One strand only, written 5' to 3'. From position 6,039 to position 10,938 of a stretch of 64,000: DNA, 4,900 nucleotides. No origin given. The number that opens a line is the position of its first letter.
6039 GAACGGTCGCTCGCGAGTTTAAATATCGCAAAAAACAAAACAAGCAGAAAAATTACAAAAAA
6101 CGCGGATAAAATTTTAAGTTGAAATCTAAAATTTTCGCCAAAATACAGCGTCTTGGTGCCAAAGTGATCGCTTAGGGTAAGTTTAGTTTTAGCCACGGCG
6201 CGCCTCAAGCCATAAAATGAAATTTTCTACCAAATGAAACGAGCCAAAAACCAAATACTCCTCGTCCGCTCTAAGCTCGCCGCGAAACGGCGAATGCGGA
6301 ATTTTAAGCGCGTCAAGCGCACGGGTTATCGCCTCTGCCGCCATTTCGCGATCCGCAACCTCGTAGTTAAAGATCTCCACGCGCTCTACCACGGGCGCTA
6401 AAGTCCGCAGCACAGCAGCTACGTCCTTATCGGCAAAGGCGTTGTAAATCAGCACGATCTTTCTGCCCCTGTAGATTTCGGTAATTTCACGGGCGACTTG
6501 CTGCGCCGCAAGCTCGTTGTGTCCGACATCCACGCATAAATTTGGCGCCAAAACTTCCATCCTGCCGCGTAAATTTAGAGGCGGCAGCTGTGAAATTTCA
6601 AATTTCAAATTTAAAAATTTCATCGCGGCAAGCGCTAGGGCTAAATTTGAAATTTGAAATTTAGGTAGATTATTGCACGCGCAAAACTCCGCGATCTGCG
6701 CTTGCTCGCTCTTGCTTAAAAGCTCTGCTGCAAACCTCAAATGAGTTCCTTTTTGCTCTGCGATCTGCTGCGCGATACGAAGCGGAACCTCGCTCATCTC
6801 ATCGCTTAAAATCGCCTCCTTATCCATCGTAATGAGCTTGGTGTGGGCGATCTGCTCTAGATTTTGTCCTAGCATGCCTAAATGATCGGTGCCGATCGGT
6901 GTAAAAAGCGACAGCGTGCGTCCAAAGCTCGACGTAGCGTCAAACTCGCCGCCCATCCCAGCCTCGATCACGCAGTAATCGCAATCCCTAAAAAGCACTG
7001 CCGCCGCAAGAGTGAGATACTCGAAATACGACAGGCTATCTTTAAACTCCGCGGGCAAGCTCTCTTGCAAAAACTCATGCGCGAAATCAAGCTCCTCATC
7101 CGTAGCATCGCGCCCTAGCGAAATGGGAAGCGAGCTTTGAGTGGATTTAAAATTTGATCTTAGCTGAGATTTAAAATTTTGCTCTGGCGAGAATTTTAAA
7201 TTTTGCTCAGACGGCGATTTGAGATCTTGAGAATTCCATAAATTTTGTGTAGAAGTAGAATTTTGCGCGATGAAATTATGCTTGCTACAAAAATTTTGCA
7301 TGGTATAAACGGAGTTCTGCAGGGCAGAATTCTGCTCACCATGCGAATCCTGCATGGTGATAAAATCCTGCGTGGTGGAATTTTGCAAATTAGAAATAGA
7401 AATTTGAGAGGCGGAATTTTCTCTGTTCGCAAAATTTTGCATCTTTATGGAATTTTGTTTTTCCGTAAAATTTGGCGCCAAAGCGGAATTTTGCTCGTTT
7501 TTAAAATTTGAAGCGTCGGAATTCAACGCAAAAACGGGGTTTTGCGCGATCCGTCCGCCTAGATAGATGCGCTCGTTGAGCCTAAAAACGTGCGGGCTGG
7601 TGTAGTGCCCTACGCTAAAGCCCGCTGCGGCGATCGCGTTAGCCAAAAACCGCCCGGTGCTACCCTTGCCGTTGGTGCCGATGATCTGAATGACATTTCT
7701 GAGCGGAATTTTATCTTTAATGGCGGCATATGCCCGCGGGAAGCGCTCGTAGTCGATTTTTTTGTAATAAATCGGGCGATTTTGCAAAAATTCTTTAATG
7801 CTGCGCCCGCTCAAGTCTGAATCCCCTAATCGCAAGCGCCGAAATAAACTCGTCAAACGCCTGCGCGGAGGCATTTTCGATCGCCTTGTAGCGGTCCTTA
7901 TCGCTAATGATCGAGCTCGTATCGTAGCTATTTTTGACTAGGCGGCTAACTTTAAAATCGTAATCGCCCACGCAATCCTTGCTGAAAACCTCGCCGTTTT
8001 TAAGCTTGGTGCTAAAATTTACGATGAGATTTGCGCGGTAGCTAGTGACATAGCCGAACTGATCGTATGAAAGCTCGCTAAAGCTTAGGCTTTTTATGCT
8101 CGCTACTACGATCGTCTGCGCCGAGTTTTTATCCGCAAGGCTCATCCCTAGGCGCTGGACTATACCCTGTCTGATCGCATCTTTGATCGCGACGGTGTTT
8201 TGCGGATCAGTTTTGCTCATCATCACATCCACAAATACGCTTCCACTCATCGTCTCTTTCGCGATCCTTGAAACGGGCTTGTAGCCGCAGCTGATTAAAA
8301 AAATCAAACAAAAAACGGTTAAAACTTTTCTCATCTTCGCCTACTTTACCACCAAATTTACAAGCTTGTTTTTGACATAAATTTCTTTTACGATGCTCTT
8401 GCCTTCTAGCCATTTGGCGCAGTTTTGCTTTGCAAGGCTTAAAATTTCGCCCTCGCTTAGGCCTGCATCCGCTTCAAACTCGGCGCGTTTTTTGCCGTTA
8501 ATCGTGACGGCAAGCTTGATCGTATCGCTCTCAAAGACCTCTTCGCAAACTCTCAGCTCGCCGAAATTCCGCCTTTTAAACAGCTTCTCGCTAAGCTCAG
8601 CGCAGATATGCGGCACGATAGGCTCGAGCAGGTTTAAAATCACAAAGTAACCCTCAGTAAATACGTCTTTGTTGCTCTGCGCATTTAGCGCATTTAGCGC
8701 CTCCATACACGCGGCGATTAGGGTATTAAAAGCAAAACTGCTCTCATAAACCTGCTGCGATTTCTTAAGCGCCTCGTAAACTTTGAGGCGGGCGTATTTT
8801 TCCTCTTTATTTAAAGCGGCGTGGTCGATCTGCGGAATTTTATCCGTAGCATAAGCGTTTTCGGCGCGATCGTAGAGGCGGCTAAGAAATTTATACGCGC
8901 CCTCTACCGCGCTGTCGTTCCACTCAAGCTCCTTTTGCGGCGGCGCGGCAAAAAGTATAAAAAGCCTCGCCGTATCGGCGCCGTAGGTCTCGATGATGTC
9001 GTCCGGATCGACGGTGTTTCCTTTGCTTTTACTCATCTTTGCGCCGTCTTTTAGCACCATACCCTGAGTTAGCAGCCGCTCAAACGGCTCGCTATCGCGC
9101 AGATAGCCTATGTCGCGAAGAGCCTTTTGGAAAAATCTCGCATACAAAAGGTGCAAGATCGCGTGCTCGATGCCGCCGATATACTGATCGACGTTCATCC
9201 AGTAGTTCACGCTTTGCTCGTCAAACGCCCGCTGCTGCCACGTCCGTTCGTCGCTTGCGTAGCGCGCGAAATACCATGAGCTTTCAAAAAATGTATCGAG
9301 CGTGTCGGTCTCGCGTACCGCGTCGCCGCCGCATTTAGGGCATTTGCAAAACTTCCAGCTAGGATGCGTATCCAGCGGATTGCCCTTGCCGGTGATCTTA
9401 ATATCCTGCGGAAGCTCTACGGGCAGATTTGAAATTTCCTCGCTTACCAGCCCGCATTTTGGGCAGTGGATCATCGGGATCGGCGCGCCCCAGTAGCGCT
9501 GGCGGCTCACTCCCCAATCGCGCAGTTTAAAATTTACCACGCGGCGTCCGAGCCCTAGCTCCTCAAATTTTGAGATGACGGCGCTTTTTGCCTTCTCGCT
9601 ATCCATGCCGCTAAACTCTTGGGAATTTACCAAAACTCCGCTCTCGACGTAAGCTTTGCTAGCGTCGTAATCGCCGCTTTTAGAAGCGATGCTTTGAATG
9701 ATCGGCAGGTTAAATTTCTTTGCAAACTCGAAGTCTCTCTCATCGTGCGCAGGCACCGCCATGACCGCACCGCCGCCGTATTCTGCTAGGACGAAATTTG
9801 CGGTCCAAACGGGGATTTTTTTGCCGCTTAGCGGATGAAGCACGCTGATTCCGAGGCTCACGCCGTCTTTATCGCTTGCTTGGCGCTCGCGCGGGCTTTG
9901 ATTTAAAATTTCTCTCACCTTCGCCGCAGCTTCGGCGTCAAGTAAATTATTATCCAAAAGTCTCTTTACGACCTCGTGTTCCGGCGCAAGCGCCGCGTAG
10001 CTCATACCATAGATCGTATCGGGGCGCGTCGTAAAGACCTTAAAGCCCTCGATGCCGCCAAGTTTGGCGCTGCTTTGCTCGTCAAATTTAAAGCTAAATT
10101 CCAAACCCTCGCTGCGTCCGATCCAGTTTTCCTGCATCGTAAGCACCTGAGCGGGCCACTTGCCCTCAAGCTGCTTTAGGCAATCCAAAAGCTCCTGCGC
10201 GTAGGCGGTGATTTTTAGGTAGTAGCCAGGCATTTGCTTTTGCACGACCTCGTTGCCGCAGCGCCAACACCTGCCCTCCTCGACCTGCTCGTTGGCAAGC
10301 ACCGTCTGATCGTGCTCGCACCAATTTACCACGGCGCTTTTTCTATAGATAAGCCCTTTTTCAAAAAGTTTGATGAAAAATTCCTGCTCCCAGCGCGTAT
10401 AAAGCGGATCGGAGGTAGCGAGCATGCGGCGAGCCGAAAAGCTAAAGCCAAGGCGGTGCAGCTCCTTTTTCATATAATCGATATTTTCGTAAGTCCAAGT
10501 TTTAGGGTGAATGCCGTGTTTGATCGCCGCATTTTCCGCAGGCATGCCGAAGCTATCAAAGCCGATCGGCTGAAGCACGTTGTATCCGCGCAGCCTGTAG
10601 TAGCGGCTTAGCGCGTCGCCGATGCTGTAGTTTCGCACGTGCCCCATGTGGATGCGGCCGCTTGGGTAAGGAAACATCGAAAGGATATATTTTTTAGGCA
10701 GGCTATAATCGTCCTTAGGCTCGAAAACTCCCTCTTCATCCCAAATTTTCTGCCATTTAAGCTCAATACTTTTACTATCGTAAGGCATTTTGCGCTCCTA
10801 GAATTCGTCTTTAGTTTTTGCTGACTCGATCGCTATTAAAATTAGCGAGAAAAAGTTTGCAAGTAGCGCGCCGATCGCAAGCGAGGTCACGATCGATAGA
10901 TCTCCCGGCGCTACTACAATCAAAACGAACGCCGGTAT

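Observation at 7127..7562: FolC carries a ~145-aa in-frame QNS/QNF repeat insertion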

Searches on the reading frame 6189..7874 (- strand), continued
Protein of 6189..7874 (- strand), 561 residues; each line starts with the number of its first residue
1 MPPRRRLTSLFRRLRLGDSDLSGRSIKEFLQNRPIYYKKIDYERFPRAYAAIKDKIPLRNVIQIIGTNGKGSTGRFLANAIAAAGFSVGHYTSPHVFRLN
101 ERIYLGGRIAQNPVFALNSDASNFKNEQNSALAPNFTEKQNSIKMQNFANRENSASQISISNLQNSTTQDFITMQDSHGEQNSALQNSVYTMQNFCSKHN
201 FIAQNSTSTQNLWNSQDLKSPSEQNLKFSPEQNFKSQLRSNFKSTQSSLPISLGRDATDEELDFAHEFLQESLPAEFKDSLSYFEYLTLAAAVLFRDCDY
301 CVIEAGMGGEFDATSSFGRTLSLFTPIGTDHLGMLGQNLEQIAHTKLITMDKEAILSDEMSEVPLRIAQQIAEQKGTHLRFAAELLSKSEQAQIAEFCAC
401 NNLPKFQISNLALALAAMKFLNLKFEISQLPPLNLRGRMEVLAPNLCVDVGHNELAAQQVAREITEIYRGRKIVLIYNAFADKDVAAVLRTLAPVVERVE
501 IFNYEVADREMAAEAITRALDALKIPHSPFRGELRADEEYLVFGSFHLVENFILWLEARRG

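Call 50: list_cluster_members(proteins=[P0121, P0126, P0136, P0144, P0214, P0209, P0151, P0223, P0122, P0291])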
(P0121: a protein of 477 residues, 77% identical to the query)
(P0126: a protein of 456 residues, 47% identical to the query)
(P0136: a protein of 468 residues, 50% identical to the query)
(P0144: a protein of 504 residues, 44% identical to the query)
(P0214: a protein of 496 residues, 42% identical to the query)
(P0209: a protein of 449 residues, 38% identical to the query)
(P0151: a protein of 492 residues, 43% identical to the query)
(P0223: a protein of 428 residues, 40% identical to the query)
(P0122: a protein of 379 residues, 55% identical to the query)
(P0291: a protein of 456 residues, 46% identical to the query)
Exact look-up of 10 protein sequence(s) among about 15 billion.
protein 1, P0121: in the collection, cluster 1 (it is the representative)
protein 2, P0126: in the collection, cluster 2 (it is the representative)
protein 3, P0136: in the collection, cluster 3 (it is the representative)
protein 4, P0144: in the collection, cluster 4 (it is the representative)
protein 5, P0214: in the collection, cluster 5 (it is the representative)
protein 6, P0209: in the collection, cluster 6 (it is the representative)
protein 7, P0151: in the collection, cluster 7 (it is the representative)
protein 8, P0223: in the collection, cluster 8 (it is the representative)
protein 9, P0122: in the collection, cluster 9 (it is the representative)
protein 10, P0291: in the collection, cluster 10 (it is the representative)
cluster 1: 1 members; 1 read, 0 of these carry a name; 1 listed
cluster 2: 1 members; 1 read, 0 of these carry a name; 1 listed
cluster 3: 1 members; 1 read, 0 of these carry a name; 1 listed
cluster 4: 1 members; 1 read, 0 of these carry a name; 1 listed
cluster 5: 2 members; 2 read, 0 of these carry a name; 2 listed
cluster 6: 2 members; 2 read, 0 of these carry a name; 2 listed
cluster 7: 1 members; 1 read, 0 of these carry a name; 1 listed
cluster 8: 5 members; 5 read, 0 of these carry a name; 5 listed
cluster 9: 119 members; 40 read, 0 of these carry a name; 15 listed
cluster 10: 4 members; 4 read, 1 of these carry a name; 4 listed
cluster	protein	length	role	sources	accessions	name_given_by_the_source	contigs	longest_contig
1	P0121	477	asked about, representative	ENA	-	-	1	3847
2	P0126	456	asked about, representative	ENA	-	-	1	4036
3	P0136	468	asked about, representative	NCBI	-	-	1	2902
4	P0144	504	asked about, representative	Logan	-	-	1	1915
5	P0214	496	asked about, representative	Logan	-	-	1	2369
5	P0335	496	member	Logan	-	-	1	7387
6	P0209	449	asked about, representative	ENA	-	-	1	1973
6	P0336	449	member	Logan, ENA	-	-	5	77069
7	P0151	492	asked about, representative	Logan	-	-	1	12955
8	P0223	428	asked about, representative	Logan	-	-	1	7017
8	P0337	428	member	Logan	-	-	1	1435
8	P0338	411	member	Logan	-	-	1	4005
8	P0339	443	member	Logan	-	-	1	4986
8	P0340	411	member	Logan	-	-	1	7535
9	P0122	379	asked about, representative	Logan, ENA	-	-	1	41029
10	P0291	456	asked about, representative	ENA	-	-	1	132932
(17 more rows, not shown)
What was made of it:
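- Closest known: Other Campylobacterota FolC proteins with inserts. Different: The organisms are unnamed (call 50).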

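Call 56: search_protein_families(library=ncbifam, proteins=[window:6189-7814:-], max_evalue=0.00001)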
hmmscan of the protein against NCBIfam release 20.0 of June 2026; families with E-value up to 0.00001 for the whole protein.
window:6189-7814:- (541 aa): 6 families
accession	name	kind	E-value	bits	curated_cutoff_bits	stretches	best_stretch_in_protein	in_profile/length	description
TIGR01499.1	folC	subfamily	1.7e-70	238.4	162.65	2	236-533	68-397/400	bifunctional protein FolC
NF008101.0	PRK10846.1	equivalog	4.8e-37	127.7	360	2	259-539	119-417/422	bifunctional tetrahydrofolate synthase/dihydrofolate synthase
NF047860.1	Tet-DihydfolSynFolCMyb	equivalog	1.4e-30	106.6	700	3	258-364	138-248/468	bifunctional tetrahydrofolate synthase/dihydrofolate synthase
TIGR02068.2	cya_phycin_syn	equivalog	5.6e-07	27.9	850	0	35-77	478-517/862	cyanophycin synthetase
NF001124.0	PRK00139.1-2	equivalog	4.2e-06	25.8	476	0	385-464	305-390/500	UDP-N-acetylmuramoyl-L-alanyl-D-glutamate--2,6-diaminopimelate ligase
TIGR01085.1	murE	subfamily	8.4e-06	24.9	257.3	0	346-456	248-364/472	UDP-N-acetylmuramyl-tripeptide synthetase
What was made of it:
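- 6189..7814 (-): folC coding sequence (folylpolyglutamate/dihydrofolate synthase), 541 aa, TTG start overlapping the end of lptE. TIGR01499 scores 238 bits against a 162.65 cut-off (call 56).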

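Call 60: fold_search(model_id=the predicted structure, library=pdb)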
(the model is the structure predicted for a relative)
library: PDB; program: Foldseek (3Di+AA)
matches with E <= 10: 625; with E <= 0.001: 72
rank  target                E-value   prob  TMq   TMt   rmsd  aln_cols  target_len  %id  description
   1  6k8c                  6.1e-32  1.00  0.59  0.81   3.9       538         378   28  Crystal structure of Helicobacter pylori folylpolyglutamate synthetase (released 2019-11-06)
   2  1w7k                  5.1e-20  1.00  0.56  0.73   4.3       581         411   19  E.coli FolC in complex with ADP, without folate substrate (released 2005-02-09)
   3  1w78                  1.3e-18  1.00  0.57  0.74   4.2       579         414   19  E.coli FolC in complex with DHPP and ADP (released 2005-02-09)
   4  3nrs                  6.6e-18  1.00  0.57  0.75   3.7       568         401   17  Crystal structure of ligand-free bifunctional folylpolyglutamate synthase/dihydrofolate synthase from yersinia pestis c0 (released 2010-08-04)
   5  3n2a                  1.2e-17  1.00  0.57  0.75   3.9       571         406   17  Crystal structure of bifunctional folylpolyglutamate synthase/dihydrofolate synthase from Yersinia pestis CO92 (released 2010-06-30)
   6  3pyz                  1.8e-17  1.00  0.56  0.73   4.2       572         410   18  Crystal structure of bifunctional folylpolyglutamate synthase/dihydrofolate synthase complexed with AMPPNP and Mn ion fr (released 2011-01-19)
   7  2vos                  5.0e-17  1.00  0.58  0.69   4.8       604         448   15  Mycobacterium tuberculosis Folylpolyglutamate synthase complexed with ADP (released 2008-07-01)
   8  3qcz                  6.6e-17  1.00  0.57  0.75   3.8       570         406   17  Crystal structure of bifunctional folylpolyglutamate synthase/dihydrofolate synthase with Mn, AMPPNP and L-Glutamate bou (released 2011-02-02)
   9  2vor                  7.0e-17  1.00  0.56  0.67   5.4       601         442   15  Crystal Structures of Mycobacterium tuberculosis Folylpolyglutamate Synthase Complexed with ADP and AMPPCP (released 2008-07-01)
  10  1o5z                  1.4e-15  1.00  0.53  0.67   5.7       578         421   16  Crystal structure of Folylpolyglutamate synthase (TM0166) from Thermotoga maritima at 2.10 A resolution (released 2003-11-11)
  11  2gca                  2.0e-14  1.00  0.49  0.62   7.9       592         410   14  apo form of L. casei FPGS (released 2006-06-27)
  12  2gc5                  3.6e-14  1.00  0.51  0.66   7.2       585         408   14  G51S mutant of L. casei FPGS (released 2006-06-27)
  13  1jbv                  5.4e-14  1.00  0.52  0.68   7.2       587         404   14  FPGS-AMPPCP complex (released 2001-09-19)
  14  2gc6                  8.6e-14  1.00  0.47  0.61   9.1       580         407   14  S73A mutant of L. casei FPGS (released 2006-06-27)
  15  2gcb                  1.2e-13  1.00  0.49  0.64   7.4       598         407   14  G51S/S52T double mutant of L. casei FPGS (released 2006-06-27)
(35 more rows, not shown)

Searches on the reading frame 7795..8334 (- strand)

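Call 48: search_protein_families(library=pfam, proteins=[window:7795-8334:-], max_evalue=0.001)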
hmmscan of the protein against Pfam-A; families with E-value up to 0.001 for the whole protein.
window:7795-8334:- (179 aa): 1 family
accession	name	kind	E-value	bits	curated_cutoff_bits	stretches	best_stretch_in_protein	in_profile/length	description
PF04390.17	LptE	-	9.3e-09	36.4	23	1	43-167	10-118/118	Lipopolysaccharide-assembly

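Call 56: search_protein_families(library=ncbifam, proteins=[window:7795-8334:-], max_evalue=0.00001)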
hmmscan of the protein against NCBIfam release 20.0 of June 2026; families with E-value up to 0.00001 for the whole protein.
window:7795-8334:- (179 aa): 0 families

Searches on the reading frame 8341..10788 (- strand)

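Call 56: search_protein_families(library=ncbifam, proteins=[window:8341-10788:-], max_evalue=0.00001)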
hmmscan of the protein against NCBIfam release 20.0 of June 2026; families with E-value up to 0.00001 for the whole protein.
window:8341-10788:- (815 aa): 21 families
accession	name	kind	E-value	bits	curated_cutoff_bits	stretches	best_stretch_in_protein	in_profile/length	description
TIGR00396.1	leuS_bact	equivalog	0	1046.4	548.4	2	3-580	1-569/843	leucine--tRNA ligase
TIGR00422.1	valS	equivalog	2.4e-80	270.7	612.1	3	3-171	5-189/863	valine--tRNA ligase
NF004349.1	PRK05729.1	equivalog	2.2e-71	241.2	704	3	422-744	391-687/860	valine--tRNA ligase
NF008957.0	PRK12300.1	subfamily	4.7e-71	240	677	4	4-103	5-106/946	leucine--tRNA ligase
NF009687.0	PRK13208.1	equivalog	3.7e-69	233.8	738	3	3-172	10-192/801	valine--tRNA ligase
TIGR00392.1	ileS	equivalog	1.1e-58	199.2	621.4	2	422-700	460-737/861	isoleucine--tRNA ligase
TIGR00395.1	leuS_arch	equivalog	8.1e-57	192.9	648.5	3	7-86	2-80/938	leucine--tRNA ligase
NF011492.0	PRK14900.1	equivalog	8.9e-41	139.7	1783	3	422-642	407-590/1044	valine--tRNA ligase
TIGR00398.1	metG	equivalog_domain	1.3e-37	129.8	336.35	2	34-180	2-145/530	methionine--tRNA ligase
NF008900.0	PRK12267.1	equivalog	4.7e-31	108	598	2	32-206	5-178/648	methionine--tRNA ligase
NF000258.1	MupB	exception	1.2e-29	102.9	1900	1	421-628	437-631/1033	mupirocin-resistant isoleucine--tRNA ligase MupB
NF000540.1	alt_ValS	exception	1.3e-27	96.1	900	2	7-87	8-89/827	valine--tRNA ligase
NF001100.0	PRK00133.1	equivalog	3.2e-27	95.4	587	1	35-180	9-151/676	methionine--tRNA ligase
NF040702.1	ileS_w_GNAT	exception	2.6e-26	91.6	1999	2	423-612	637-808/1100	isoleucine--tRNA ligase, N-acetyltransferase domain-containing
NF000257.1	MupA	exception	2.8e-26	91.6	1900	1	420-667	430-666/1024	mupirocin-resistant isoleucine--tRNA ligase MupA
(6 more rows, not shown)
